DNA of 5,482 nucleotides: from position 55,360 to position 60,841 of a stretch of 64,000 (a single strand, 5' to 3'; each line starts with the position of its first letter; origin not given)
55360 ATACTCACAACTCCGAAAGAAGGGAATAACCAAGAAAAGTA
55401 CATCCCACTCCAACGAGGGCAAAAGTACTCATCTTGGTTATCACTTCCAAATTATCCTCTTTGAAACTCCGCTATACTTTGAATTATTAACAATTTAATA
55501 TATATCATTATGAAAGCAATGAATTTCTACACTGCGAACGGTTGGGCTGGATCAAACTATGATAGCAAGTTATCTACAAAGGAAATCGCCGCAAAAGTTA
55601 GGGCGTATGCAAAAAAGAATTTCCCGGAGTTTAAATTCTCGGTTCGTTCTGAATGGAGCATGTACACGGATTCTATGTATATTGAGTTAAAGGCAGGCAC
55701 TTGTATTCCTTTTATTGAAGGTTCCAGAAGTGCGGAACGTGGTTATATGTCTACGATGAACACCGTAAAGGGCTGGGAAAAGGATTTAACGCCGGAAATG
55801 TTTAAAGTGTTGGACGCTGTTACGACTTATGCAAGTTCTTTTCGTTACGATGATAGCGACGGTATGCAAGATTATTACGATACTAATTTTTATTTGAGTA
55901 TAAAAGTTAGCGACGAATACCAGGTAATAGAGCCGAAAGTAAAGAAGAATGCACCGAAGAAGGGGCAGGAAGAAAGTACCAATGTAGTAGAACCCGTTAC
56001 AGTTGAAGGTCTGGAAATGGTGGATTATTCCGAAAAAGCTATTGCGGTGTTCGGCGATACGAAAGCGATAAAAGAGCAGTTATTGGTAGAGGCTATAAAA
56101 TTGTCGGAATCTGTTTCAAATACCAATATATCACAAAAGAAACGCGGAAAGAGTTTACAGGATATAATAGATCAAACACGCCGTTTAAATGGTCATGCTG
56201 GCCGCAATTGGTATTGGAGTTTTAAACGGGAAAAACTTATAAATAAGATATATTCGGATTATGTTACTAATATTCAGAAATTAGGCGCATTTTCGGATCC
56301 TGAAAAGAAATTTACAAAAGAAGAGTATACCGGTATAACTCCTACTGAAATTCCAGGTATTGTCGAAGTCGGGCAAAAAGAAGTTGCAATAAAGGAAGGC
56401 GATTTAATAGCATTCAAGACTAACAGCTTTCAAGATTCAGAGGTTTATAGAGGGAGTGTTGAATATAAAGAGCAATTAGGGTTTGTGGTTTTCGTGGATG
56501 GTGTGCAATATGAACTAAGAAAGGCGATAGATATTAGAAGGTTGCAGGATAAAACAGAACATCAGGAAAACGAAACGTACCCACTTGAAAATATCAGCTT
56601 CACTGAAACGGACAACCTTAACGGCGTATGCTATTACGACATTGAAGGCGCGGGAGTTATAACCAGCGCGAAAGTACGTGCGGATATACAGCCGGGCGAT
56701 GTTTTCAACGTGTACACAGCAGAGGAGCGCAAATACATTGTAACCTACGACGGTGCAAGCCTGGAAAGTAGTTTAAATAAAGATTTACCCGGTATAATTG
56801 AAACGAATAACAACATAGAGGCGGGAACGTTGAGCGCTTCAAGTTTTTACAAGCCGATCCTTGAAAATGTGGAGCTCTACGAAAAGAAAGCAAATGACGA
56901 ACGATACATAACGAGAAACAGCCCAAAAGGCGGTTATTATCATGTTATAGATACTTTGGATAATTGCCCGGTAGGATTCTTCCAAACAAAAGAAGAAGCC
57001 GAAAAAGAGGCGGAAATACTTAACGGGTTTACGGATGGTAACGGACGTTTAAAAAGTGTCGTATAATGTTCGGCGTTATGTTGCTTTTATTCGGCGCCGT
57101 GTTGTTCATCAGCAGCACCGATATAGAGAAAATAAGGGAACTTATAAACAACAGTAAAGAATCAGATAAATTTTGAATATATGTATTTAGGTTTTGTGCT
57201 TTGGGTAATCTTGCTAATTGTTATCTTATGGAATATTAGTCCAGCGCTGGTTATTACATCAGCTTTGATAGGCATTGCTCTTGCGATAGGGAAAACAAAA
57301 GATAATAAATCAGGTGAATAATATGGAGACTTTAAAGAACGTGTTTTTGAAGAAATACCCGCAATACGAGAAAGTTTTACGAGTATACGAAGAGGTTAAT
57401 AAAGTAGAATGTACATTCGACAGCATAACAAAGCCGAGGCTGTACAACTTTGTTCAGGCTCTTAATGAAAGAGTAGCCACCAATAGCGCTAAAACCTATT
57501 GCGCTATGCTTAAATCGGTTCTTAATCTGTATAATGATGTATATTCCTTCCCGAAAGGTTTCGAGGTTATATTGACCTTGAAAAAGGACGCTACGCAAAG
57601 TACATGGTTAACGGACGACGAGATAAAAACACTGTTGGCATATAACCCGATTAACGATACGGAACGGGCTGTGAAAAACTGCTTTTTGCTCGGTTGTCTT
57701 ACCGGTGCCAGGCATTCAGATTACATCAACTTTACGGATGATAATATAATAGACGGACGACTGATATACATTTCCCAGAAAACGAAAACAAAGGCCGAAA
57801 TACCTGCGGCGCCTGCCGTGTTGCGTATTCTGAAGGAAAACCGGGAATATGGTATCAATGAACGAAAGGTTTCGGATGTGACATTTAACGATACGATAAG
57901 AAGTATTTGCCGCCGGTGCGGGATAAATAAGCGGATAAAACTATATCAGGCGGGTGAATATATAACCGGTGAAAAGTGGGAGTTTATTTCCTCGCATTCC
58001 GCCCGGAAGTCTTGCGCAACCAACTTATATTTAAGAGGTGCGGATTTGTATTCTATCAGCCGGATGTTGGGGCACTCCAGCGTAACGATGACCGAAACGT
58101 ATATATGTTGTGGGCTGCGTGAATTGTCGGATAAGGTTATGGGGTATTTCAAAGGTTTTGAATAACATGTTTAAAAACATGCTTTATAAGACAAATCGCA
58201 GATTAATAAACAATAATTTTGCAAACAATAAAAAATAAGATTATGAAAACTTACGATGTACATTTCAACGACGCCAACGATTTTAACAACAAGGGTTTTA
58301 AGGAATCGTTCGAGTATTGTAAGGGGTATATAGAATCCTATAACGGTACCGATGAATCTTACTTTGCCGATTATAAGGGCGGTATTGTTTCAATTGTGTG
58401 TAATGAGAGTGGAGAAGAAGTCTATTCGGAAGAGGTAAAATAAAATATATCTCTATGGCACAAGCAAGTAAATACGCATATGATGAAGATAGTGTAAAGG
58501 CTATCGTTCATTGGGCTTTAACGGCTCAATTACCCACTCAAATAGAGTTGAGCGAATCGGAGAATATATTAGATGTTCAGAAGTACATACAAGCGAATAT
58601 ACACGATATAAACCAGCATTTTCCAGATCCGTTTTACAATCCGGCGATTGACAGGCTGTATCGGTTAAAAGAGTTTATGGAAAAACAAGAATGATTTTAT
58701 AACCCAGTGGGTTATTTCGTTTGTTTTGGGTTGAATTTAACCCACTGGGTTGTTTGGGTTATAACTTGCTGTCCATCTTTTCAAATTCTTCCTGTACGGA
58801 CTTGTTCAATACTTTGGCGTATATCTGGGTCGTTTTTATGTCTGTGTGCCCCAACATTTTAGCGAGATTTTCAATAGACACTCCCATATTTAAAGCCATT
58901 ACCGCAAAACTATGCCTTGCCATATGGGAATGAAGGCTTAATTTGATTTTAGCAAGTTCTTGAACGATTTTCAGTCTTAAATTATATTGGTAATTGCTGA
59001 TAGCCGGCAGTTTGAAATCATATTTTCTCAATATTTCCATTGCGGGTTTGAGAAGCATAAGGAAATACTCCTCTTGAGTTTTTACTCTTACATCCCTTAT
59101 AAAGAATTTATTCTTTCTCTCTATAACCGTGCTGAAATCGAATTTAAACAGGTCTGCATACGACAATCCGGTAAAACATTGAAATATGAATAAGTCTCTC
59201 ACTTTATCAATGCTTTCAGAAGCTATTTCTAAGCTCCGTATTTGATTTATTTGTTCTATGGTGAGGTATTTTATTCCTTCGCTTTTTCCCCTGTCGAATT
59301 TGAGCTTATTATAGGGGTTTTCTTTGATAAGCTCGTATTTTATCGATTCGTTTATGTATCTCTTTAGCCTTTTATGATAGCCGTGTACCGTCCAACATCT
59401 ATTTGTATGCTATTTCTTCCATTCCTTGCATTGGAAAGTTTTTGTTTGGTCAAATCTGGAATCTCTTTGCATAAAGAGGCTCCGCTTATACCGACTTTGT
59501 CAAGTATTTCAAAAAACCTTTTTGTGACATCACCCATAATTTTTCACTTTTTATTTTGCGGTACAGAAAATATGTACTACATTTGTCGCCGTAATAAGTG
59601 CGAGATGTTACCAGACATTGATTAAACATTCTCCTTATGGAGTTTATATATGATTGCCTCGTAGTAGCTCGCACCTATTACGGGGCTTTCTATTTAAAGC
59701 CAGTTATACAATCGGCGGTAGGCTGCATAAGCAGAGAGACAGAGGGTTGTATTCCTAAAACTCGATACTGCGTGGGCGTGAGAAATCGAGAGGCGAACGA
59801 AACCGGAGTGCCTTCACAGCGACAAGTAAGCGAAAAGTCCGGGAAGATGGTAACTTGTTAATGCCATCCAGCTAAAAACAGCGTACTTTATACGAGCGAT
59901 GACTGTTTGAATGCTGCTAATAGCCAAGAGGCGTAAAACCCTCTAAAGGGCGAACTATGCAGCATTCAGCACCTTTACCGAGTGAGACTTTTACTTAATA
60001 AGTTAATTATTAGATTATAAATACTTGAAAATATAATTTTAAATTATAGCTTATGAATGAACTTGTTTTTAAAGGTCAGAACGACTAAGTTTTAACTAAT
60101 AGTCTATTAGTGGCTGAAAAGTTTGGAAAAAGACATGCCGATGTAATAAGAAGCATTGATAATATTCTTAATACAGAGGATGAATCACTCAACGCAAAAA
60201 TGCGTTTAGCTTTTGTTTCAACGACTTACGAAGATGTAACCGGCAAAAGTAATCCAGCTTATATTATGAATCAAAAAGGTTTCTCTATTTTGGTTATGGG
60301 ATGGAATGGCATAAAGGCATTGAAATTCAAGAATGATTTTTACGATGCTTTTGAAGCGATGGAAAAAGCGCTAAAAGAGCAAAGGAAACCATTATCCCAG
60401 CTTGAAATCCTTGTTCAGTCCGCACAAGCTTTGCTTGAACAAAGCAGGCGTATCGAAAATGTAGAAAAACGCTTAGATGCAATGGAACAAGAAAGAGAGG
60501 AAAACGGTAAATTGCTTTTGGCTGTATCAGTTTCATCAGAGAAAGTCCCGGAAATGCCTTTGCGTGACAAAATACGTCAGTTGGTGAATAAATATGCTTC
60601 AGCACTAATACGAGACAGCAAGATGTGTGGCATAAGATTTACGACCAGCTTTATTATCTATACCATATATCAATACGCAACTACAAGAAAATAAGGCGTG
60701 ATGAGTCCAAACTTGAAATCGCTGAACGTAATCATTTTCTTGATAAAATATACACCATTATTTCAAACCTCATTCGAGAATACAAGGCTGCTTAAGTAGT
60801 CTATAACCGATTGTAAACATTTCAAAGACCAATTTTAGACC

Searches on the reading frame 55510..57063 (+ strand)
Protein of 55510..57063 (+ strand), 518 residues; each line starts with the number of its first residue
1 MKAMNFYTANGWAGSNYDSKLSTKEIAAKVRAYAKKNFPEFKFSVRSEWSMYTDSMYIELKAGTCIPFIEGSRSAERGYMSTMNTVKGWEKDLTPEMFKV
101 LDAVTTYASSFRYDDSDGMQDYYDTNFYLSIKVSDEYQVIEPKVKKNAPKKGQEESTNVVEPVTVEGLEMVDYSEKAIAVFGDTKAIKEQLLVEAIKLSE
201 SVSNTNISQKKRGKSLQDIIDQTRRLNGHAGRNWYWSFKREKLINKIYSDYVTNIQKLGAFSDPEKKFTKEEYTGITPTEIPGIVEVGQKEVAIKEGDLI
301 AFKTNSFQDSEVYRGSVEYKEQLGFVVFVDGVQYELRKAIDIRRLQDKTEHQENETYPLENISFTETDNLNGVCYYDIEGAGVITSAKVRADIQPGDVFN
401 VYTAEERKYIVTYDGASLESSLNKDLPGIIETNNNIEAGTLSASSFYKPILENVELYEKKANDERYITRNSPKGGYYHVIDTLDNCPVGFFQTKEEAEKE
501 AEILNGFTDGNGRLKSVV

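Call 39: search_protein_families(library=pfam, max_evalue=0.001, proteins=[window:55510-57063:+])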
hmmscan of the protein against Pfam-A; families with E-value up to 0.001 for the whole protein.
window:55510-57063:+ (518 aa): 1 family
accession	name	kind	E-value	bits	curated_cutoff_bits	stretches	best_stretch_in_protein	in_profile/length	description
PF18847.6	LPD29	-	1.5e-08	35.6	27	1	22-69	2-47/93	Large polyvalent protein associated domain 29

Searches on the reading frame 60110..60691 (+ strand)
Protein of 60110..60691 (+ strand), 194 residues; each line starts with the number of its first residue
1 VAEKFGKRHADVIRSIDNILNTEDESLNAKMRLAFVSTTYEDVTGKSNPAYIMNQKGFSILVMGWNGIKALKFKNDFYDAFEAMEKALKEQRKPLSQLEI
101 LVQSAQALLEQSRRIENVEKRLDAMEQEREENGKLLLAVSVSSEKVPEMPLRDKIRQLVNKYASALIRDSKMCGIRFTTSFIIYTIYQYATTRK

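Call 64: search_protein_families(library=pfam, max_evalue=0.001, proteins=[window:60110-60691:+])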
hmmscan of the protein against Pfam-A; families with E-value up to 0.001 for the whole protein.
window:60110-60691:+ (194 aa): 1 family
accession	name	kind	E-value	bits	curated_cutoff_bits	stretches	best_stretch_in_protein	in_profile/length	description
PF09669.15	Phage_pRha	-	1.6e-20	73.9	29.9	1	2-86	7-91/91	Phage regulatory protein Rha (Phage_pRha)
